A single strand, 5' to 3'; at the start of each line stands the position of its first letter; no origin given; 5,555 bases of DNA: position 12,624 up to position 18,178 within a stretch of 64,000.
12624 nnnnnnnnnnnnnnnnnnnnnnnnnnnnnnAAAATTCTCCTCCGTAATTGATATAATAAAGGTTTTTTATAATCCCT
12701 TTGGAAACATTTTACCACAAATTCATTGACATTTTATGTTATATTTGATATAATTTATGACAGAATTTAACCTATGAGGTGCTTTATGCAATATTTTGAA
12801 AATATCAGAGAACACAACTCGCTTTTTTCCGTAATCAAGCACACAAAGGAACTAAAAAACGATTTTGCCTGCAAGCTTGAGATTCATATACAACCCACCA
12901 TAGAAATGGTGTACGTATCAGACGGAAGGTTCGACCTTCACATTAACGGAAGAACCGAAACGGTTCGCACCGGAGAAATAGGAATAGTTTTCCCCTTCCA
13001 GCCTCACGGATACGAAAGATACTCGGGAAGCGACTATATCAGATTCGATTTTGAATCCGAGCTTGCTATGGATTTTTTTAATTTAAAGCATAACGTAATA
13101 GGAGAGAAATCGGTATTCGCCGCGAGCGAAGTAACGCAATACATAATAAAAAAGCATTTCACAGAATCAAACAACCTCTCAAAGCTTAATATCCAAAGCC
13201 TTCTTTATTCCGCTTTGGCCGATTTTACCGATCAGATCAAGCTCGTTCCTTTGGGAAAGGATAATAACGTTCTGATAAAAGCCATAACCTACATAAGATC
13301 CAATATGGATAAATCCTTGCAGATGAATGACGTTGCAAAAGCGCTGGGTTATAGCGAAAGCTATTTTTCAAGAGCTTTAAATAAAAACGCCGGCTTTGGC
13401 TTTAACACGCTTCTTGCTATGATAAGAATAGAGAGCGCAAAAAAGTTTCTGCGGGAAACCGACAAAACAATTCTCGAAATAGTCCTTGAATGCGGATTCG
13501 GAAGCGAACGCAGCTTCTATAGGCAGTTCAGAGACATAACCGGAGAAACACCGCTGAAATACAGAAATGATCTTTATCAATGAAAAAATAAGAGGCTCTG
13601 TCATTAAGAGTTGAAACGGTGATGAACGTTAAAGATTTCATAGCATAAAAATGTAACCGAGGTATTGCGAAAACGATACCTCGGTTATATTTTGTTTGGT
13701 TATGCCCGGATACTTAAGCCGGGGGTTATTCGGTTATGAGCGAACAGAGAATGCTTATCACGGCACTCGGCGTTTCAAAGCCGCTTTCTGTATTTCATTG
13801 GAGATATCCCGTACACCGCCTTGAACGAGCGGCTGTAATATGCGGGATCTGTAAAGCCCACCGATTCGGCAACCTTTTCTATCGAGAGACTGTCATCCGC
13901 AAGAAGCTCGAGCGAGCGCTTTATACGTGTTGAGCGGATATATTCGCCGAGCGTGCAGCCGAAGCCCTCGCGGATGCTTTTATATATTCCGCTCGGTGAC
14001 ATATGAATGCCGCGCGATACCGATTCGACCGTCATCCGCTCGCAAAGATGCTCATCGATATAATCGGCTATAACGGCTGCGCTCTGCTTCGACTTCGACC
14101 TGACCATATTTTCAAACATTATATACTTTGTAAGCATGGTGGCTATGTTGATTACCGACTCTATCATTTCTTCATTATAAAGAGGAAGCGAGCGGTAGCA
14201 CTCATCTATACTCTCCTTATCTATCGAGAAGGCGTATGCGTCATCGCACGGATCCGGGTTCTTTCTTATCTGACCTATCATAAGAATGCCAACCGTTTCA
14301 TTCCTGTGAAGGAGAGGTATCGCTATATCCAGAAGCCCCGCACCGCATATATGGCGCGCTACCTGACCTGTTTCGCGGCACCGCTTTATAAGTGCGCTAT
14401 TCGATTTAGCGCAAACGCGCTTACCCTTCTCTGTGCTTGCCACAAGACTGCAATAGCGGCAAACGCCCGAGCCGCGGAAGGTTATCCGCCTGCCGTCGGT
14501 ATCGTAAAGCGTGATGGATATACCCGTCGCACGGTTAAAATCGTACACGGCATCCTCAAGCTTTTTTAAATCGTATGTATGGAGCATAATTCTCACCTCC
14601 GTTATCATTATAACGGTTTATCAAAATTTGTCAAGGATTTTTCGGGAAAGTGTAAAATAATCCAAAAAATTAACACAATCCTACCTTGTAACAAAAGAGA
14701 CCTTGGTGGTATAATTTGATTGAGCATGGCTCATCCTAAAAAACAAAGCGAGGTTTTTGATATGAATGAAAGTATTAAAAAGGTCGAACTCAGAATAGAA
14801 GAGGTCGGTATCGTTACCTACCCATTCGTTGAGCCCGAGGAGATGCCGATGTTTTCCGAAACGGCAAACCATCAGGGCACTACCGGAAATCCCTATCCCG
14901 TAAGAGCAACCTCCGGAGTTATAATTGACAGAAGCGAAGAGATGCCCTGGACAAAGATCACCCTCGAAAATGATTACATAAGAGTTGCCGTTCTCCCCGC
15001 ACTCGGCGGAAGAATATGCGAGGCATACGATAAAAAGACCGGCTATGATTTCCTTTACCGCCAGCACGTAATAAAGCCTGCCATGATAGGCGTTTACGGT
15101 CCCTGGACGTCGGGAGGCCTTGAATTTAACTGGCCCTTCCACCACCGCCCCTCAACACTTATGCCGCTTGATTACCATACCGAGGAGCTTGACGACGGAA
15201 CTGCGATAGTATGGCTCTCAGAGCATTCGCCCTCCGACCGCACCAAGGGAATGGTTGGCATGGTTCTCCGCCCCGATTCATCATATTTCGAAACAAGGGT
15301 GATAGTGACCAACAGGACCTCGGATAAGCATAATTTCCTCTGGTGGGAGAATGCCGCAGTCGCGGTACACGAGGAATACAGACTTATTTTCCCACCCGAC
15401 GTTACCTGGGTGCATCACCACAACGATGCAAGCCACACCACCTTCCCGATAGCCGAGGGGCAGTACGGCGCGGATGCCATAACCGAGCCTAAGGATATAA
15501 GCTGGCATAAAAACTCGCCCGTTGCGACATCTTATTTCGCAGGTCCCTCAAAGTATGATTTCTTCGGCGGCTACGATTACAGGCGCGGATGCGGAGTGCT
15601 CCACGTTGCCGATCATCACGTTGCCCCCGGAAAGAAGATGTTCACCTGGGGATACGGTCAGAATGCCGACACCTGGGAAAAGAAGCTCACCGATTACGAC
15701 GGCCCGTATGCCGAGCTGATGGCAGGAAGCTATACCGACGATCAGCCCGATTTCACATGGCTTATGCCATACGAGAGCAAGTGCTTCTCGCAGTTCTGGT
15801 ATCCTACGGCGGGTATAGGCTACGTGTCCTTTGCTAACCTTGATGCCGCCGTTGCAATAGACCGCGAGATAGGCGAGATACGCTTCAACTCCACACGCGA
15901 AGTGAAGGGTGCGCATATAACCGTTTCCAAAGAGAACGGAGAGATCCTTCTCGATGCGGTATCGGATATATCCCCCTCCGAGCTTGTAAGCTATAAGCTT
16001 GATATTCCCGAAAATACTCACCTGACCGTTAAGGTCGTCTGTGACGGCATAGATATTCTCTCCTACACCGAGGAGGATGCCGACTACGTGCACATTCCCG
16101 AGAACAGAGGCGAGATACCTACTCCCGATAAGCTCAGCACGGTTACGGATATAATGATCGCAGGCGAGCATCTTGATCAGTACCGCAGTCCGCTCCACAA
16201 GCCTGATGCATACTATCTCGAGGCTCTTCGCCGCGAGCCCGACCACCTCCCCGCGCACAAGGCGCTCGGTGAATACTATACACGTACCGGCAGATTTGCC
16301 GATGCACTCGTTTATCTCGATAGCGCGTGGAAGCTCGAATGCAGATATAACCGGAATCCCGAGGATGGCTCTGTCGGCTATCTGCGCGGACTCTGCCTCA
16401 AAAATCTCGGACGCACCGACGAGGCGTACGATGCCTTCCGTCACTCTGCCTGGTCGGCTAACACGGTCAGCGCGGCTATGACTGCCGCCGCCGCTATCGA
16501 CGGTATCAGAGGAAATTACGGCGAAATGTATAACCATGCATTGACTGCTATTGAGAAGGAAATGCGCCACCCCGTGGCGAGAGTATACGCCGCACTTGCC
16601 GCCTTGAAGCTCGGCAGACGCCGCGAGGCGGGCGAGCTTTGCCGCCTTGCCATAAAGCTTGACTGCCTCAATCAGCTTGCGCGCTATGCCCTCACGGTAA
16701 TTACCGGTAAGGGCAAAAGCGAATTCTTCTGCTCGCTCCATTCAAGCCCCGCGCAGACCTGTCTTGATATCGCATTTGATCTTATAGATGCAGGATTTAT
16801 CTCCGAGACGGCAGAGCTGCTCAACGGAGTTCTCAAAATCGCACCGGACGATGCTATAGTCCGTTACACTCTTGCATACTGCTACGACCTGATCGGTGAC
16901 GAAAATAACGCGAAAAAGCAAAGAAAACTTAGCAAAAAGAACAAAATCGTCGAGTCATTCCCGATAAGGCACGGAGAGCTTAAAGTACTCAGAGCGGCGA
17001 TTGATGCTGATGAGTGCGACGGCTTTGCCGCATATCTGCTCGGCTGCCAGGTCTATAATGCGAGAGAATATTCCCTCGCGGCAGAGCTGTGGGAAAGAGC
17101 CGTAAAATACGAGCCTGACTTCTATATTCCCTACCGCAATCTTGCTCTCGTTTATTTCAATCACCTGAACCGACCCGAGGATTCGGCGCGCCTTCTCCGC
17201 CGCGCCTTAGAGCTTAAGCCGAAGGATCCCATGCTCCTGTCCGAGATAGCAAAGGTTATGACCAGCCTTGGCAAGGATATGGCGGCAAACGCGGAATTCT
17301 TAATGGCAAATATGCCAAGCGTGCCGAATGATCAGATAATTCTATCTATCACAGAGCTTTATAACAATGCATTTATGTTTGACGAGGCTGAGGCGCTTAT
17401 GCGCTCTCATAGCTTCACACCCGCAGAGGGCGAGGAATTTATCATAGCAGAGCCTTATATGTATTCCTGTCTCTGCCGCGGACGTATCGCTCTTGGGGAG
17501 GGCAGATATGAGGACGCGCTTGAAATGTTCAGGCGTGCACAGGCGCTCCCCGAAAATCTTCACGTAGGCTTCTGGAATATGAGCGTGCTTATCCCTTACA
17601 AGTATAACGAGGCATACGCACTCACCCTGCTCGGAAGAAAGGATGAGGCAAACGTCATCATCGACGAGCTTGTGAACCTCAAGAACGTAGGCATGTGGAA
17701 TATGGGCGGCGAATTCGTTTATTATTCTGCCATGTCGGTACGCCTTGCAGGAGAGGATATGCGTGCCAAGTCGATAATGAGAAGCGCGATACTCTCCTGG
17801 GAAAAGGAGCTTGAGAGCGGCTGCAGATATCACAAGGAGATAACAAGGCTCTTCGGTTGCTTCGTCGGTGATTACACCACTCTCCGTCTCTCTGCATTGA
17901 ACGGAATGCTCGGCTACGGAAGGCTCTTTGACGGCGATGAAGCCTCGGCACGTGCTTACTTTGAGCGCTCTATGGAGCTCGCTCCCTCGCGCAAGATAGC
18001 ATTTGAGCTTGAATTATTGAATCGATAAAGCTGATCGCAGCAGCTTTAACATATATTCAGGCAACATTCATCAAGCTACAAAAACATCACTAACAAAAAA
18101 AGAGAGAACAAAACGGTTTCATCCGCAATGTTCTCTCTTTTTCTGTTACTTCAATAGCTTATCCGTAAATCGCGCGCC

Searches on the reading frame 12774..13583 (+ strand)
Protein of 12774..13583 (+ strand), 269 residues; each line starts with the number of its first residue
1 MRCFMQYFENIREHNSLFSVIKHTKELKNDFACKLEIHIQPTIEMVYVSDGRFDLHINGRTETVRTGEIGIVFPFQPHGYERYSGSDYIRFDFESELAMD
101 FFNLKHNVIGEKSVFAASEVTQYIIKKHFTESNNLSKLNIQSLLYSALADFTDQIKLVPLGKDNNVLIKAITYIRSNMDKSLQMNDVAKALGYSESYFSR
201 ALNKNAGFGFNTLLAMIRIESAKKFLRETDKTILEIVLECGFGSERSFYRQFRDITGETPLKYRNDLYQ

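Call 40: search_protein_families(library=pfam, proteins=[window:12774-13583:+], max_evalue=0.001)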
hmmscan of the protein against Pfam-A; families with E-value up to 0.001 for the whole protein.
window:12774-13583:+ (269 aa): 4 families
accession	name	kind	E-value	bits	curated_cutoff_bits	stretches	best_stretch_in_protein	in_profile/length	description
PF12833.13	HTH_18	-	7.2e-21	74.7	33.6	1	188-265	2-79/80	Helix-turn-helix domain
PF00165.29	HTH_AraC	-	9.5e-17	61.1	26.6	2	229-265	7-42/42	Bacterial regulatory helix-turn-helix proteins, AraC family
PF07883.17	Cupin_2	-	1.4e-05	25.1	27.2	1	37-81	13-57/70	Cupin domain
PF02311.25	AraC_binding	-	0.0003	21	21.1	1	38-99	19-82/135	AraC-like ligand binding domain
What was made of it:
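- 12774..13583 (+): AraC-family regulator (cupin + HTH_18), divergent from giant 1. Context that recurs next to the cassette. Call 40.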

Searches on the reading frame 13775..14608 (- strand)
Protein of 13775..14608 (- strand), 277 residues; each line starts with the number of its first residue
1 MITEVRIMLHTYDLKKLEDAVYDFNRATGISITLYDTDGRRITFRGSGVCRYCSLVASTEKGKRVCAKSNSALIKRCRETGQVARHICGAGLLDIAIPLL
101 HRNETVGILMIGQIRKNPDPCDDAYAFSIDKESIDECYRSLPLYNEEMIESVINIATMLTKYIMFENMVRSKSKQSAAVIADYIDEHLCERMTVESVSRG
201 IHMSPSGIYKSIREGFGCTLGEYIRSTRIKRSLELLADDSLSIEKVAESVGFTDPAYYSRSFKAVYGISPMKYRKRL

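Call 40: search_protein_families(library=pfam, proteins=[window:13775-14608:-], max_evalue=0.001)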
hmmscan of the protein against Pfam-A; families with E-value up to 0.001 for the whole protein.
window:13775-14608:- (277 aa): 3 families
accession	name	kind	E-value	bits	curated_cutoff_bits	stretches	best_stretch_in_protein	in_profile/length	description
PF10114.15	PocR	-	1.3e-27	97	23.9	1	13-167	4-161/162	Sensory domain found in PocR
PF12833.13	HTH_18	-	5.3e-18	65.5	33.6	1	199-276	3-80/80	Helix-turn-helix domain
PF00165.29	HTH_AraC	-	1.5e-15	57.3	26.6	1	238-275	6-42/42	Bacterial regulatory helix-turn-helix proteins, AraC family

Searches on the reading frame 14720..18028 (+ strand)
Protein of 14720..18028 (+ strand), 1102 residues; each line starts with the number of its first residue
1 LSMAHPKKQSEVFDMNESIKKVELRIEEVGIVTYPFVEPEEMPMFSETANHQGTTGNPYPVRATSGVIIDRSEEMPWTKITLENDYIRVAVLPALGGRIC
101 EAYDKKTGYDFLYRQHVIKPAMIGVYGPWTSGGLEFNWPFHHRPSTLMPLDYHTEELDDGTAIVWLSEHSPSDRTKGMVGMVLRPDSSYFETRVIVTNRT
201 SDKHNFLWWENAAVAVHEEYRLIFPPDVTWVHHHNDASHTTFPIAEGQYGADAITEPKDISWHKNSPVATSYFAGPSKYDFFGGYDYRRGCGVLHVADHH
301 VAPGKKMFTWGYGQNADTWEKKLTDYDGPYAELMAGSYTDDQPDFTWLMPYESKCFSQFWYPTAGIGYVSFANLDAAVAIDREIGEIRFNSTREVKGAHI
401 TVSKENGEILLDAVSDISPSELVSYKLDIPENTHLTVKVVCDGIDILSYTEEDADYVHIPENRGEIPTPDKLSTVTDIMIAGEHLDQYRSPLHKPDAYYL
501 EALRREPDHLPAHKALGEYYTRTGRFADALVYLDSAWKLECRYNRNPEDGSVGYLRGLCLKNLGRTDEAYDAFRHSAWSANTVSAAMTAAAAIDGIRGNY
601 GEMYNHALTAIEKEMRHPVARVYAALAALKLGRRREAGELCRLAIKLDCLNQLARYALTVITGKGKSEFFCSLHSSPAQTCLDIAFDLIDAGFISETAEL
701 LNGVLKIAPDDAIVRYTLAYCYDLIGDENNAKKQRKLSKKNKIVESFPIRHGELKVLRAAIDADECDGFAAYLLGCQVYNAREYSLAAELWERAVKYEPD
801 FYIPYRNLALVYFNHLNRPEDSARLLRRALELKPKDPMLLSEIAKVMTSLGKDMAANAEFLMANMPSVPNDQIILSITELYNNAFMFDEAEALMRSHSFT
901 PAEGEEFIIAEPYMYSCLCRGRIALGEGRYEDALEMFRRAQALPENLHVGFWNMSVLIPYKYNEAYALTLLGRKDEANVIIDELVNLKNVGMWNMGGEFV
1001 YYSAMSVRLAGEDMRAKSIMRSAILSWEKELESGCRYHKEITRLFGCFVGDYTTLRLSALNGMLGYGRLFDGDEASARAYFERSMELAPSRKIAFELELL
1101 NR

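Call 40: search_protein_families(library=pfam, proteins=[window:14720-18028:+], max_evalue=0.001)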
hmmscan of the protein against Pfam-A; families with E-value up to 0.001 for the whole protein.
window:14720-18028:+ (1102 aa): 12 families
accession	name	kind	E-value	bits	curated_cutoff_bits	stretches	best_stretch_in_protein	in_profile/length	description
PF17128.10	DUF5107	-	2.7e-55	188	24.4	1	60-363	8-310/310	Domain of unknown function (DUF5107)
PF07719.23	TPR_2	-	1.5e-13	50.1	27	0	917-943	4-30/34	Tetratricopeptide repeat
PF13431.12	TPR_17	-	2.8e-13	49.4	24.4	0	498-530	1-33/34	Tetratricopeptide repeat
PF14559.12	TPR_19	-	7.9e-12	45.8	25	0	689-732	2-45/68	Tetratricopeptide repeat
PF13432.12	TPR_16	-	8.5e-12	45.7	32.7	1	773-837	2-65/65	Tetratricopeptide repeat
PF13181.12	TPR_8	-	1.3e-09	37.8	25.7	0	554-575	5-26/34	Tetratricopeptide repeat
PF13424.12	TPR_12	-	2.9e-07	31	30.1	0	804-834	47-76/77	Tetratricopeptide repeat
PF00515.34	TPR_1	-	6.5e-07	29.4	27.8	0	918-942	5-29/34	Tetratricopeptide repeat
PF13414.12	TPR_11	-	9.4e-07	28.9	26.8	0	783-814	9-40/42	TPR repeat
PF13428.12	TPR_14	-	1.3e-06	29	23.5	0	808-845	7-43/44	Tetratricopeptide repeat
PF07721.20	TPR_4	-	6.1e-05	23.7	27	0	917-939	4-26/26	Tetratricopeptide repeat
PF13176.12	TPR_7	-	0.00073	19.9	27.9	0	921-942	6-29/36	Tetratricopeptide repeat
